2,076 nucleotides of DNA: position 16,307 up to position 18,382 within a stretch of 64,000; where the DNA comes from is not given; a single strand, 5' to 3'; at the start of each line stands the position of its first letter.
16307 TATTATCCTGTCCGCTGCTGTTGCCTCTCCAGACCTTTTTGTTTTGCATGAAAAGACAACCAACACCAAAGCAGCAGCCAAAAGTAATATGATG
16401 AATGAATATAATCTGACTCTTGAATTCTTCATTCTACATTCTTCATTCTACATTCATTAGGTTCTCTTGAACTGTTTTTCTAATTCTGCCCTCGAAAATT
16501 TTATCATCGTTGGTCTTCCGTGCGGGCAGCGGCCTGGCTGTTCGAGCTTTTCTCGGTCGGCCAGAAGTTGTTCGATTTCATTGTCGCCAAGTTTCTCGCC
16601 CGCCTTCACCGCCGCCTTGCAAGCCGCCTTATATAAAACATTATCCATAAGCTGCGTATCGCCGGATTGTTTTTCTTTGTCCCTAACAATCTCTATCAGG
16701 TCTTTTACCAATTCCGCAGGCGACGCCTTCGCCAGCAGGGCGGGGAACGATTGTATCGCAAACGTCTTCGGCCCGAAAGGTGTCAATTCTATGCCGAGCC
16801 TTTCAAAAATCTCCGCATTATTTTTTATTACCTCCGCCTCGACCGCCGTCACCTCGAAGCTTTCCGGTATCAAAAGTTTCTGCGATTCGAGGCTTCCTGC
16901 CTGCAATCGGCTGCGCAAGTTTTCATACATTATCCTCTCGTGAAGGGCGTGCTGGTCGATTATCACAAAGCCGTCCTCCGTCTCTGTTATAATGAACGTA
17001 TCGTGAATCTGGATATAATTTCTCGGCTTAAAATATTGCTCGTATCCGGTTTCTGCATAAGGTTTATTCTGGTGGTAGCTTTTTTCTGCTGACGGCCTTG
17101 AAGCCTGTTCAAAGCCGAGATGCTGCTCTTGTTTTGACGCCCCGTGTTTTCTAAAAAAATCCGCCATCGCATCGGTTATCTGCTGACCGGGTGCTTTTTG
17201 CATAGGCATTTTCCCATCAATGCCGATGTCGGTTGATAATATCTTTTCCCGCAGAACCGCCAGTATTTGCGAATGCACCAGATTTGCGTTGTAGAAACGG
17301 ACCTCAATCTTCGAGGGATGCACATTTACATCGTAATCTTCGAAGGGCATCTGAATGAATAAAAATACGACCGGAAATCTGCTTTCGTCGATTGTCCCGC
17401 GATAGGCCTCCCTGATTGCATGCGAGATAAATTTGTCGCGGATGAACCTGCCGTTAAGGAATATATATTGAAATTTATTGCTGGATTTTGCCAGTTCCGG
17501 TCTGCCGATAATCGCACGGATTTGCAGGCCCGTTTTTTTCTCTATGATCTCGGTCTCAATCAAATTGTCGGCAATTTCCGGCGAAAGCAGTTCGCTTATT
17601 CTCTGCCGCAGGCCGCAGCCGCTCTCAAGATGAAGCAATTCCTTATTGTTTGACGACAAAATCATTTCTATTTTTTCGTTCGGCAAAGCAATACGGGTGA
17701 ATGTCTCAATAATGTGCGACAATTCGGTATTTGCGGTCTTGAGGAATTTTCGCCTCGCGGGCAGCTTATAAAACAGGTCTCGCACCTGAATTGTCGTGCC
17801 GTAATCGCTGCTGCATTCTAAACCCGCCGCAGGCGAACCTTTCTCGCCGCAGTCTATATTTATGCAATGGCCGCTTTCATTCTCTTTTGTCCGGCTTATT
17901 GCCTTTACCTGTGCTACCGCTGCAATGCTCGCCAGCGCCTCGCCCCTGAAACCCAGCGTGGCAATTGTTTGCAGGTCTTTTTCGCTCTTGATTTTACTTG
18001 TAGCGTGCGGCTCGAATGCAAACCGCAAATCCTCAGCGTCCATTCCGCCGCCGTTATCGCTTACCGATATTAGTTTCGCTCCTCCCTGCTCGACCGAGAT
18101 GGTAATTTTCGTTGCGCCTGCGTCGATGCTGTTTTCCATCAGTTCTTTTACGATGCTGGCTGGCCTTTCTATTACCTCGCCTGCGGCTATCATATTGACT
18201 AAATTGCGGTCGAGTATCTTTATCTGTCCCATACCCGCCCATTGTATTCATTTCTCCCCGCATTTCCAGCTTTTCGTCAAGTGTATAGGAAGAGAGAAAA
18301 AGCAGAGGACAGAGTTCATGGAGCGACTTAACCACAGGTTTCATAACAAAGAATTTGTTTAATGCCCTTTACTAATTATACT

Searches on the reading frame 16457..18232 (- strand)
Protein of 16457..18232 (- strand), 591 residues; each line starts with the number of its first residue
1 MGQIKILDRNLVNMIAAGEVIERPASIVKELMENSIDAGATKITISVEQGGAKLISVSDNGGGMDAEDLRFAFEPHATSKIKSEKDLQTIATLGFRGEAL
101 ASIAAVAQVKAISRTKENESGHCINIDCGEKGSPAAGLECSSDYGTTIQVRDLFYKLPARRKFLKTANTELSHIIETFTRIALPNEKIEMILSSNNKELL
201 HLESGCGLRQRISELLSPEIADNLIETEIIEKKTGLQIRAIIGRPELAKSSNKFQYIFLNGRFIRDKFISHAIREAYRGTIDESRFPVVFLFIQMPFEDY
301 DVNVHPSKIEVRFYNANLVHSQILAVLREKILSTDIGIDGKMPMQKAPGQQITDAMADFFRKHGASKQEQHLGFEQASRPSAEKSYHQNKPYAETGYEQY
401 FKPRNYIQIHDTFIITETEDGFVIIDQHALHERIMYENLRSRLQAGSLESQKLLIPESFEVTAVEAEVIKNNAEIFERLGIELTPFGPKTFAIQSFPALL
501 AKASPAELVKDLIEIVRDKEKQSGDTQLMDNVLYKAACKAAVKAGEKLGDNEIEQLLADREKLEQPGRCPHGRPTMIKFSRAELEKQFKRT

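Call 60: search_protein_families(library=pfam, proteins=[window:16457-18232:-], max_evalue=0.0001)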
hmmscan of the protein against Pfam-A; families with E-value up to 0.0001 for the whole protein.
window:16457-18232:- (591 aa): 4 families
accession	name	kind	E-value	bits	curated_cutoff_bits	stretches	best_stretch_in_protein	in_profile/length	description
PF08676.16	MutL_C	-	2.2e-44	151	25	1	408-548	3-142/142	MutL C terminal dimerisation domain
PF01119.25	DNA_mis_repair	-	2.1e-32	111.7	26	1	213-330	2-117/119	DNA mismatch repair protein, C-terminal domain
PF13589.12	HATPase_c_3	-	2e-14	54.2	25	1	25-126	4-105/137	Histidine kinase-, DNA gyrase B-, and HSP90-like ATPase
PF02518.31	HATPase_c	-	9.3e-10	39.4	26.4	1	22-82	4-64/111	Histidine kinase-, DNA gyrase B-, and HSP90-like ATPase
